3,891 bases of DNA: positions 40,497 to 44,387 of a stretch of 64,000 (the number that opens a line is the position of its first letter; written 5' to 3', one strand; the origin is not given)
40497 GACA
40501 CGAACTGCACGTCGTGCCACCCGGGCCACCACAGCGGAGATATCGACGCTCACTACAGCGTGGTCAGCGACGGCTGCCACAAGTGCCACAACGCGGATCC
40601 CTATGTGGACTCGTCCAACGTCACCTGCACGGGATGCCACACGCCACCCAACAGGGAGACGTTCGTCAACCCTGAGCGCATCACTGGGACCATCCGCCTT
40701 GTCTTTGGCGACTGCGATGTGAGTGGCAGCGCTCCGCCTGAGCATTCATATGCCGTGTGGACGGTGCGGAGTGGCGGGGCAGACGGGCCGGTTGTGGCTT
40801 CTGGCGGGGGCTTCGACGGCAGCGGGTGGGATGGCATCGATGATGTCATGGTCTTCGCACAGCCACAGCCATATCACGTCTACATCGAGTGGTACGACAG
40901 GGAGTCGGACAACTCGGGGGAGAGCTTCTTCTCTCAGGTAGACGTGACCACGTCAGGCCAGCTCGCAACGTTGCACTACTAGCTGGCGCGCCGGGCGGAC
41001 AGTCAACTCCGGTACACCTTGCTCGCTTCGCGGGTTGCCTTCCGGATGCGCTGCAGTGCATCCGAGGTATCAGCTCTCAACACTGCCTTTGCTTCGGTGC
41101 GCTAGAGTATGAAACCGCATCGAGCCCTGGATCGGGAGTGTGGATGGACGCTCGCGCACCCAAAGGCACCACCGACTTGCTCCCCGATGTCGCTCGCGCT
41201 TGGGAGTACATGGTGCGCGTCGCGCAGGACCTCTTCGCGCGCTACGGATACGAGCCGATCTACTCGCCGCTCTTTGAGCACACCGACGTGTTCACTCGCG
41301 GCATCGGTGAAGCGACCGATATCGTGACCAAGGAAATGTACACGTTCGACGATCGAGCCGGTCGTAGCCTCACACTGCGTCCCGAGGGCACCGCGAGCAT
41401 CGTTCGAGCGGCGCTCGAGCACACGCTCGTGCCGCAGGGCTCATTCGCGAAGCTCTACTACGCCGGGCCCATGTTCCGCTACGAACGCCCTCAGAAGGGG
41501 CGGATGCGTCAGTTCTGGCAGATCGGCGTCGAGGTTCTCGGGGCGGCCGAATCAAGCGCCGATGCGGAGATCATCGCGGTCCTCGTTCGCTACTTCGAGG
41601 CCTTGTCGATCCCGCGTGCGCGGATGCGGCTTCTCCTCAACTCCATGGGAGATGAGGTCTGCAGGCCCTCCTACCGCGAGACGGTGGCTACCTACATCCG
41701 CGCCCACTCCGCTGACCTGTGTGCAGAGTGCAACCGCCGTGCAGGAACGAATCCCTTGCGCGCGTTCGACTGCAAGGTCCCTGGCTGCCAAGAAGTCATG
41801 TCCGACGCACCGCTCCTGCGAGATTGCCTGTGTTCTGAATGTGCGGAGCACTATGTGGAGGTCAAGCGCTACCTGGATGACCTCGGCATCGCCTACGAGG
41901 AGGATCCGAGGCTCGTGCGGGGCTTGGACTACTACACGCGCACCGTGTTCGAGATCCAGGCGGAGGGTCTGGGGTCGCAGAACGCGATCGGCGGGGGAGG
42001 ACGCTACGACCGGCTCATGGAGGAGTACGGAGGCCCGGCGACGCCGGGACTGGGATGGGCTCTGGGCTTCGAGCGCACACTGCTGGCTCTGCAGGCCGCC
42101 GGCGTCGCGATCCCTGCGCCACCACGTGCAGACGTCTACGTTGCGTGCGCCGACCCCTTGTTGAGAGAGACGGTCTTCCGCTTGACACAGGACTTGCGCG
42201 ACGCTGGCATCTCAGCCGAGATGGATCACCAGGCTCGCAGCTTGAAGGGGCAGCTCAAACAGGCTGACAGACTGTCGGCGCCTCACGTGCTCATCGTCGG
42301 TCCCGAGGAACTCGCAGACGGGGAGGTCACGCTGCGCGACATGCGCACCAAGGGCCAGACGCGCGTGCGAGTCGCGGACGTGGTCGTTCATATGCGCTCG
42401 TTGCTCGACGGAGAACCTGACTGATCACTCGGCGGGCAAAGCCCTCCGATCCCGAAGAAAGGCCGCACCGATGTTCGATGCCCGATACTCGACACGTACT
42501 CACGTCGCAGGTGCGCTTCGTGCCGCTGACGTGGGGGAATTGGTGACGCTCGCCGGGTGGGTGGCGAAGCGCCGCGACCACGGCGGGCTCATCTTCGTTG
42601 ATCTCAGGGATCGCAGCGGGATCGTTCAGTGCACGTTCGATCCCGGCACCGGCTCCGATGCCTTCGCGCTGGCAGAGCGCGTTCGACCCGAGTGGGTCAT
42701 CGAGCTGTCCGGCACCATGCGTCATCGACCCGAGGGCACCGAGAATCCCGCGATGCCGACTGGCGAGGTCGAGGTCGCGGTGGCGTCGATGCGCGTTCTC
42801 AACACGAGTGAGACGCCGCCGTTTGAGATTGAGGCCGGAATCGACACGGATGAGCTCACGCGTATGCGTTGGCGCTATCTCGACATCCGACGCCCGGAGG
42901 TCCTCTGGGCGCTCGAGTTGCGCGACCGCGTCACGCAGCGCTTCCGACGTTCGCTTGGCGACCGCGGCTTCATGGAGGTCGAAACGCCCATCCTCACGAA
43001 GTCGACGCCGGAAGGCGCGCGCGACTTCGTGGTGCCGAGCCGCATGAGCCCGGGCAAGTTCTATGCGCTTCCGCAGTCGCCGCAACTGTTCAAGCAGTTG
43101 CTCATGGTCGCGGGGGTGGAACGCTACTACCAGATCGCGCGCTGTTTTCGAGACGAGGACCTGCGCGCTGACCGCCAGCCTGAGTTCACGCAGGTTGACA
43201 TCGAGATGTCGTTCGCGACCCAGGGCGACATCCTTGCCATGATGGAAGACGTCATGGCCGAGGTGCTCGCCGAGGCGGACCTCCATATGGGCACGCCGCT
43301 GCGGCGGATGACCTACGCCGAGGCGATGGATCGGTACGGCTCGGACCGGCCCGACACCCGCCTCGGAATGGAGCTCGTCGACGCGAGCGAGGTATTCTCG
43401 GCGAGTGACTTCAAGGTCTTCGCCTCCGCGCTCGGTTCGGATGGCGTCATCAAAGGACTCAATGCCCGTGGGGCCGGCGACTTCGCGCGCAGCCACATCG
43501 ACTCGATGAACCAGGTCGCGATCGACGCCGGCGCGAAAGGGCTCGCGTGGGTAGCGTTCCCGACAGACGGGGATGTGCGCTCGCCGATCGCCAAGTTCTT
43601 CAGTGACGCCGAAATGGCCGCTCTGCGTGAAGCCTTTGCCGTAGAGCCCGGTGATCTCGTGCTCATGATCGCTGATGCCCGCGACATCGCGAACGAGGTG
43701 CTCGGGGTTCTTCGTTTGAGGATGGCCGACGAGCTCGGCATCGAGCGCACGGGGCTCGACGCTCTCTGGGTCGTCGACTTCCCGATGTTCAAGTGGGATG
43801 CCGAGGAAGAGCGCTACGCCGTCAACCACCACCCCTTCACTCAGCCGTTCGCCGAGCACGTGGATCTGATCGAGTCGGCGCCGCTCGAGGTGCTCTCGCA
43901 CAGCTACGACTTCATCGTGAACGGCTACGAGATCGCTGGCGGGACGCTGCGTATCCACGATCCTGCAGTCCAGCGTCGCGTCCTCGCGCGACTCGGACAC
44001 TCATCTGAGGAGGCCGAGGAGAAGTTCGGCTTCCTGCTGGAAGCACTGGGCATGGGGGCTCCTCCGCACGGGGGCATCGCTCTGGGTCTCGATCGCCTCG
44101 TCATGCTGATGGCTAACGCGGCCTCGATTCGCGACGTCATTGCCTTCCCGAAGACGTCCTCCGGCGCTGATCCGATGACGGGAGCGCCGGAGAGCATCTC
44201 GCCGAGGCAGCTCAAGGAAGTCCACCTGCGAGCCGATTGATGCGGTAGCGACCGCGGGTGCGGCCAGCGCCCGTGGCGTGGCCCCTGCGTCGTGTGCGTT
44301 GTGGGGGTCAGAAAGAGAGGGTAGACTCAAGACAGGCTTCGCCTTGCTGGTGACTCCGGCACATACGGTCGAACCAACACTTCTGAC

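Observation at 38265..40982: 905-aa exported cytochrome combining an FN3-like domain, 17 CxxCH and three CX4CH motifs, and a haem-free C-terminal beta domain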

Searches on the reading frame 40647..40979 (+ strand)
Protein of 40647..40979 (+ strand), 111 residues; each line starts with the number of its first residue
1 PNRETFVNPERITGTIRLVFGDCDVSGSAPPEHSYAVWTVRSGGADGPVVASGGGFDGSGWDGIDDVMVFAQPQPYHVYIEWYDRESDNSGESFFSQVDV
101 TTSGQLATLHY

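Call 19: search_protein_families(library=pfam, proteins=[window:40650-40979:+], max_evalue=10)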
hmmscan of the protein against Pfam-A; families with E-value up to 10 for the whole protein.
window:40650-40979:+ (110 aa): 0 families

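Call 21: find_homologous_proteins(query=window:40647-40979:+, max_evalue=0.01)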
Query window:40647-40979:+: 9 candidates shared short words with the query, none scored E <= 0.01.

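Call 29: search_protein_representatives(protein=window:40647-40979:+)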
Query: 111 residues. Proteins with E-value up to 0.001 (for the whole library): 53; up to 1e-10: 20; up to 1e-30: 1. The best 53 are listed.
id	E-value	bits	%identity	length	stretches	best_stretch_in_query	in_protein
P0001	3.1e-69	246.9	100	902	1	1-111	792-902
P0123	4.7e-23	97.9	50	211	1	12-111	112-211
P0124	7.7e-23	97.2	55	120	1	13-94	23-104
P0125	4.3e-16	75.4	47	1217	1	13-110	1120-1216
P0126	1.2e-15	74.0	57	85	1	30-111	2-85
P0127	2.1e-15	73.2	46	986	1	13-107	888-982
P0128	3.4e-15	72.5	41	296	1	13-111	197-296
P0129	3.5e-15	72.5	48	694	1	9-111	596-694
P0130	2.4e-14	69.8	55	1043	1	13-111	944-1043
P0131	4.0e-14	69.1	43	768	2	13-111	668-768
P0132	2.0e-13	66.8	48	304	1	13-111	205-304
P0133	1.2e-12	64.3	43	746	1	13-110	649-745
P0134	2.4e-12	63.3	39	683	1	13-111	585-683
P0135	3.5e-12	62.8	51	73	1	40-107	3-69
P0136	6.3e-12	62.0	46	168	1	1-111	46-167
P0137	1.5e-11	60.7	45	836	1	13-111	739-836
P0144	1.9e-10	57.2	39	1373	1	12-111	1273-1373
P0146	1.2e-09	54.7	38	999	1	13-111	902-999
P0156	2.5e-07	47.2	40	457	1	29-111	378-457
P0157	2.5e-07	47.1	36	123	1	13-111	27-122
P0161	1.5e-06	44.7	35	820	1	14-111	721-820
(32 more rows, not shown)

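Call 42: predict_structure(alignment_id=A2)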
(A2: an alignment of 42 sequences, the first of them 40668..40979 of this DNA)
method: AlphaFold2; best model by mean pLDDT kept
length: 104 residues; sequences in the alignment: 42
mean_pLDDT: 95.1   pTM: 0.87
mean pLDDT of the five models: 95.1, 94.9, 94.9, 94.3, 94.2
residues with pLDDT >= 90: 96; 70-90: 5; 50-70: 3; < 50: 0
segments of 3 or more residues with pLDDT < 50: none
pLDDT, mean of each block of 10 residues (from residue 1): 86 97 95 97 94 90 97 97 98 98 98
secondary structure, 60 per line:
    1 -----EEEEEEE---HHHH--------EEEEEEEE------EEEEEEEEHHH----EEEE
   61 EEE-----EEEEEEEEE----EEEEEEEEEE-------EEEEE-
elements in order: E6-12 H16-19 E28-35 E42-49 E57-63 E69-77 E82-91 E99-103

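Call 45: fold_search(model_id=the predicted structure, library=pdb)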
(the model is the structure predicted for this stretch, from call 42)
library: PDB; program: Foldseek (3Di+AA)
matches with E <= 10: 1009; with E <= 0.001: 0
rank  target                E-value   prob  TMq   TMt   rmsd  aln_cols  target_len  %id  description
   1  6yoa_A                1.5e-03  1.00  0.50  0.40   6.5       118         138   10  Lig v 1 structure and the inflammatory response to the Ole e 1 protein family (released 2020-05-13)
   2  9cod_A                2.0e-02  0.89  0.40  0.40   7.1       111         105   13  C15 symmetrized DEV collar (released 2024-10-16)
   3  7lsr_A                2.8e-02  0.82  0.35  0.08   6.7       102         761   14  Ruminococcus bromii Amy12-D392A with maltoheptaose (released 2021-07-14)
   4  2j72_B                3.7e-02  0.97  0.43  0.43   6.3       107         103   11  alpha-glucan recognition by a family 41 carbohydrate-binding module from Thermotoga maritima pullulanase PulA (released 2006-10-17)
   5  3uaf                  5.7e-02  0.99  0.56  0.51   5.2       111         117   12  Crystal Structure of a TTR-52 mutant of C. elegans (released 2012-10-24)
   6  3dec                  7.9e-02  0.89  0.33  0.05   4.9        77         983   14  Crystal structure of a glycosyl hydrolases family 2 protein from Bacteroides thetaiotaomicron (released 2008-06-17)
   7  6u4z                  7.9e-02  0.84  0.35  0.11   5.9        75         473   12  Crystal Structure of a family 76 glycoside hydrolase from a bovine Bacteroides thetaiotaomicron strain (released 2020-04-29)
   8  1cqy                  7.9e-02  0.63  0.36  0.37   6.9       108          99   10  STARCH BINDING DOMAIN OF BACILLUS CEREUS BETA-AMYLASE (released 1999-08-20)
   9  1itc_A                8.4e-02  0.51  0.33  0.11   7.1       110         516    9  Beta-Amylase from Bacillus cereus var. mycoides Complexed with Maltopentaose (released 2003-05-27)
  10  2j71                  9.4e-02  0.87  0.42  0.42   7.0       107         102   13  alpha-glucan recognition by a family 41 carbohydrate-binding module from Thermotoga maritima pullulanase PulA (released 2006-10-17)
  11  3gf8                  9.9e-02  0.77  0.43  0.20   7.4       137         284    8  Crystal structure of putative polysaccharide binding proteins (DUF1812) (NP_809975.1) from BACTEROIDES THETAIOTAOMICRON  (released 2009-03-24)
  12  8trq_E                1.1e-01  0.25  0.29  0.16  12.8       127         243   10  T cell recognition of citrullinated vimentin peptide presented by HLA-DR4 (released 2024-07-31)
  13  5nf4_A                1.2e-01  0.96  0.52  0.23   5.1       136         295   12  The tip fimbrial protein Mfa3 from Porphyromonas gingivalis with C-terminal truncation. (released 2018-02-07)
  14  4mji_I                1.2e-01  0.77  0.41  0.26   6.8       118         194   12  T cell response to a HIV reverse transcriptase epitope presented by the protective allele HLA-B*51:01 (released 2014-05-28)
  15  5uj6_A                1.2e-01  0.47  0.29  0.05  13.3       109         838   10  Crystal Structure of Bacteroides Uniformis beta-glucuronidase (released 2017-06-28)
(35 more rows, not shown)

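Call 48: find_homologous_proteins(query=A2, max_evalue=0.001)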
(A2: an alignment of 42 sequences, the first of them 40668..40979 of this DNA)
Query A2 (42 sequences) (104 aa, profile of the alignment): 17 proteins with E <= 0.001 among 1114 candidates.
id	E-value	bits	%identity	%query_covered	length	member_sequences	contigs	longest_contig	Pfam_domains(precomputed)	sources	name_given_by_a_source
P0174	2.7e-44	168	45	95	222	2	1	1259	-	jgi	jgi:hypothetical protein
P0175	1.2e-41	160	42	95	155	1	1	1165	-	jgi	jgi:hypothetical protein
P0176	2.0e-40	156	47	95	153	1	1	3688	-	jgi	jgi:hypothetical protein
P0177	7.0e-40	154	39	95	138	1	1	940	-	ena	-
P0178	7.8e-39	150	41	95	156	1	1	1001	-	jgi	jgi:hypothetical protein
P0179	8.4e-39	150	41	93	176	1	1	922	-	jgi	jgi:hypothetical protein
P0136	1.6e-36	143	41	95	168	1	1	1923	-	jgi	-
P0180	2.6e-35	139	40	95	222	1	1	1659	-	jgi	jgi:hypothetical protein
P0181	1.5e-34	137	34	95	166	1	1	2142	-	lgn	-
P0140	1.0e-32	131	35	94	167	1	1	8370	-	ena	-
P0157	3.7e-30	122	34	95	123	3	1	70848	-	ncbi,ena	-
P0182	9.3e-30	121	52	95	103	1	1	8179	-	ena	-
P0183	4.0e-25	106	40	94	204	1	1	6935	PF02412.24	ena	-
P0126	2.6e-21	94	56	79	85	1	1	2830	-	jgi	jgi:hypothetical protein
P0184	2.6e-17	81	39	55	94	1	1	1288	-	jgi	jgi:hypothetical protein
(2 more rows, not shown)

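Call 49: find_encoding_contigs(protein=P0157, flank=8000, max_places=2)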
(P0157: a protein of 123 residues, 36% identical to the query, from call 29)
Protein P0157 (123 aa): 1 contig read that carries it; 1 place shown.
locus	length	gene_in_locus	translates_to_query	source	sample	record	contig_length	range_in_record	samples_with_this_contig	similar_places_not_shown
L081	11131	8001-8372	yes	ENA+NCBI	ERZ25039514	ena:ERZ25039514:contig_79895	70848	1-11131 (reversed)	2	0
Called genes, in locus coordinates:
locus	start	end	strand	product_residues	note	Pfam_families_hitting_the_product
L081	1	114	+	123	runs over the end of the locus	-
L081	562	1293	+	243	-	-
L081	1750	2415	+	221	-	PF09113:N-glycanase_C, PF17820:PDZ_6 (weak)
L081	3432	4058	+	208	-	PF03781:FGE-sulfatase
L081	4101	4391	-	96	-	-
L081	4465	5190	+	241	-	-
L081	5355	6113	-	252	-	PF00535:Glycos_transf_2, PF13641:Glyco_tranf_2_3, PF13632:Glyco_trans_2_3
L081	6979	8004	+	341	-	-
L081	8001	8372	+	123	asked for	-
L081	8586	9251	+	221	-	-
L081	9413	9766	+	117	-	-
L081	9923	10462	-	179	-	-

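Call 65: search_protein_families(library=pfam, proteins=[P0125, P0130, P0137, P0144, P0146, P0161, P0156, P0132, P0128, P0131], max_evalue=0.001)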
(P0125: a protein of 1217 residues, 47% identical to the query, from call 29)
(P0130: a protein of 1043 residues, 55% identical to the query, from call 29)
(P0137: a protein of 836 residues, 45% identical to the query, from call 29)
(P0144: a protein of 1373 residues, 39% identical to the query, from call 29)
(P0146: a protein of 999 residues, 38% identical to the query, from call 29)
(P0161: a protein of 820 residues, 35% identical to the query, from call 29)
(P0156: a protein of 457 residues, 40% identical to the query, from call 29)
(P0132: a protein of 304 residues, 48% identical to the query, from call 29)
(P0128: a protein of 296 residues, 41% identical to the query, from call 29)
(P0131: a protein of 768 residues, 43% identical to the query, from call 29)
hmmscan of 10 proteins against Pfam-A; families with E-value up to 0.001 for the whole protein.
P0125 (1217 aa): 5 families
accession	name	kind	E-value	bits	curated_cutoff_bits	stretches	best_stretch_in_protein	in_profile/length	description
PF14522.11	Cytochrome_C7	-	1.9e-16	60.1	24.8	0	347-399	12-66/67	Cytochrome c7 and related cytochrome c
PF14537.11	Cytochrom_c3_2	-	7.7e-12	46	25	0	387-450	1-66/79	Cytochrome c3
PF02085.21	Cytochrom_CIII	-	2.7e-09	37.7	22.9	0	220-281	29-85/101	Class III cytochrome C family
PF19077.6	Big_13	-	6.5e-07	30.2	27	0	162-207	50-94/102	Bacterial Ig-like domain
PF02494.22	HYR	-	0.00042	21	21.7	0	1084-1107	54-77/81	HYR domain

P0130 (1043 aa): 4 families
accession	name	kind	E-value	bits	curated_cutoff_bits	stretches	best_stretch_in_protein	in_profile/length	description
PF19077.6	Big_13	-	4.7e-13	49.9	27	0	83-127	50-94/102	Bacterial Ig-like domain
PF14522.11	Cytochrome_C7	-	4.1e-08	33.4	24.8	0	247-290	14-66/67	Cytochrome c7 and related cytochrome c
PF14537.11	Cytochrom_c3_2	-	0.0004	21.2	25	1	433-523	5-78/79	Cytochrome c3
PF02085.21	Cytochrom_CIII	-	0.00042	21.1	22.9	0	246-272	75-101/101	Class III cytochrome C family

P0137 (836 aa): 3 families
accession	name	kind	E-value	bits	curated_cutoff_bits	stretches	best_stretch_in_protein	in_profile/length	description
PF14522.11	Cytochrome_C7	-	2.8e-13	49.9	24.8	0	110-157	13-54/67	Cytochrome c7 and related cytochrome c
PF09699.15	Paired_CXXCH_1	-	9.4e-10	38.5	20.6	1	45-79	6-39/41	Doubled CXXCH motif (Paired_CXXCH_1)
PF22113.1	Mtrc-MtrF_II-IV_dom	-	3.5e-09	36.9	30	1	142-280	26-141/176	Outer membrane cytochrome MtrC/MtrF-like, domains II/IV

P0144 (1373 aa): 6 families
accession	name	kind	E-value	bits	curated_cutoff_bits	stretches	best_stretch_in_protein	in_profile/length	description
PF14522.11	Cytochrome_C7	-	9.1e-33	112.3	24.8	6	835-897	3-66/67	Cytochrome c7 and related cytochrome c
PF11617.13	Cu-binding_MopE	-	8.7e-30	103.1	27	3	316-345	1-30/30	Putative metal-binding motif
PF18911.6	PKD_4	-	5.6e-16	58.8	27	1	99-162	14-79/85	PKD domain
PF00801.26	PKD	-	2.4e-11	43.9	23.5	1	99-163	9-77/80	PKD domain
PF09699.15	Paired_CXXCH_1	-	9.5e-09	35.2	20.6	0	938-972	5-39/41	Doubled CXXCH motif (Paired_CXXCH_1)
PF22113.1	Mtrc-MtrF_II-IV_dom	-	1.5e-08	34.8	30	0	424-515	79-175/176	Outer membrane cytochrome MtrC/MtrF-like, domains II/IV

P0146 (999 aa): 0 families

P0161 (820 aa): 3 families
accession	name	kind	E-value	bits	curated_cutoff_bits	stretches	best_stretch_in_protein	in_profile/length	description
PF14522.11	Cytochrome_C7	-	5.9e-17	61.7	24.8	3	25-105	2-67/67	Cytochrome c7 and related cytochrome c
PF14537.11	Cytochrom_c3_2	-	3.4e-09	37.5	25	1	33-110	3-70/79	Cytochrome c3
PF22113.1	Mtrc-MtrF_II-IV_dom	-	0.00027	20.9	30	0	39-109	84-168/176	Outer membrane cytochrome MtrC/MtrF-like, domains II/IV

P0156 (457 aa): 1 family
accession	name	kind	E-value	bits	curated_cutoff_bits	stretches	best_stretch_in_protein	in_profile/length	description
PF02412.23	TSP_3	-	4.1e-05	23.6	25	0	227-250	12-32/36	Thrombospondin type 3 repeat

P0132 (304 aa): 0 families

P0128 (296 aa): 0 families

P0131 (768 aa): 5 families
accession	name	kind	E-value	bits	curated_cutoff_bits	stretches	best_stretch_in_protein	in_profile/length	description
PF14522.11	Cytochrome_C7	-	2.6e-13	50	24.8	1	360-431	12-66/67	Cytochrome c7 and related cytochrome c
PF14537.11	Cytochrom_c3_2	-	2.5e-08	34.7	25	1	40-116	4-68/79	Cytochrome c3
PF09699.15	Paired_CXXCH_1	-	1.2e-07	31.7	20.6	1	41-85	6-40/41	Doubled CXXCH motif (Paired_CXXCH_1)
PF02085.21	Cytochrom_CIII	-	0.00076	20.2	22.9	0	35-115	23-85/101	Class III cytochrome C family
PF03264.19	Cytochrom_NNT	-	0.00092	19.4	24.1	1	63-133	25-92/174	NapC/NirT cytochrome c family, N-terminal region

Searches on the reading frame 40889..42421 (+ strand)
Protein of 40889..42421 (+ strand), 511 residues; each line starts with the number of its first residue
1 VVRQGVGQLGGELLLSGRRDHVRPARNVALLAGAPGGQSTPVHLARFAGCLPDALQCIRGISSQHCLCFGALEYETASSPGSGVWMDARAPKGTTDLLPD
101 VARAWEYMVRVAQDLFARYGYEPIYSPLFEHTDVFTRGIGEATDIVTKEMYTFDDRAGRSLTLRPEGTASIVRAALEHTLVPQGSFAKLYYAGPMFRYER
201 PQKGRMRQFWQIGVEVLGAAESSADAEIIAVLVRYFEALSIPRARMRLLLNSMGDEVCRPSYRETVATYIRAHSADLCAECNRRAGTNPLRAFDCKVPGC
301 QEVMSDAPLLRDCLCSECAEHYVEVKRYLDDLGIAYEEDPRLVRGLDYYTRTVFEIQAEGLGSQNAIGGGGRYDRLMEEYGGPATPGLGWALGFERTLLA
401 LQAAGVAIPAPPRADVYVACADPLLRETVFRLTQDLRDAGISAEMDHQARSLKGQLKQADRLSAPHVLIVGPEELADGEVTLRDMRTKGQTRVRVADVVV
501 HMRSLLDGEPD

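Call 8: search_protein_families(library=pfam, proteins=[window:40889-42421:+], max_evalue=0.01)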
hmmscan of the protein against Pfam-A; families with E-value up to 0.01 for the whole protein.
window:40889-42421:+ (511 aa): 4 families
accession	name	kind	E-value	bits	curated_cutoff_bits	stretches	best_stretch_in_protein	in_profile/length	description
PF13393.11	tRNA-synt_His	-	7.2e-53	180.2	25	1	93-395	1-306/308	Histidyl-tRNA synthetase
PF03129.25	HGTP_anticodon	-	5e-16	59.1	21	1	415-499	1-88/94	Anticodon binding domain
PF00587.30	tRNA-synt_2b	-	2.9e-14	54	29.3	1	151-400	1-174/179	tRNA synthetase class II core domain (G, H, P, S and T)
PF12745.12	HGTP_anticodon2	-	0.00034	20.7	24.4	1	411-504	3-102/261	Anticodon binding domain of tRNAs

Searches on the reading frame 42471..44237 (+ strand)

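Call 8: search_protein_families(library=pfam, proteins=[window:42471-44237:+], max_evalue=0.01)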
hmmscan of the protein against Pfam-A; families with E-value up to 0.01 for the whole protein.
window:42471-44237:+ (589 aa): 4 families
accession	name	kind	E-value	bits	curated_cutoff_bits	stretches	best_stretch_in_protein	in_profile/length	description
PF00152.25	tRNA-synt_2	-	8.2e-117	390.1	25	1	128-562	2-307/308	tRNA synthetases class II (D, K and N)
PF02938.19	GAD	-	7e-20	71.5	23.4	1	317-411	1-95/95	GAD domain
PF01336.31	tRNA_anti-codon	-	1e-18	67.5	27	1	25-110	1-75/75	OB-fold nucleic acid binding domain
PF01409.25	tRNA-synt_2d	-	0.0023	17.9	19.8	0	218-244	104-130/246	tRNA synthetases class II core domain (F)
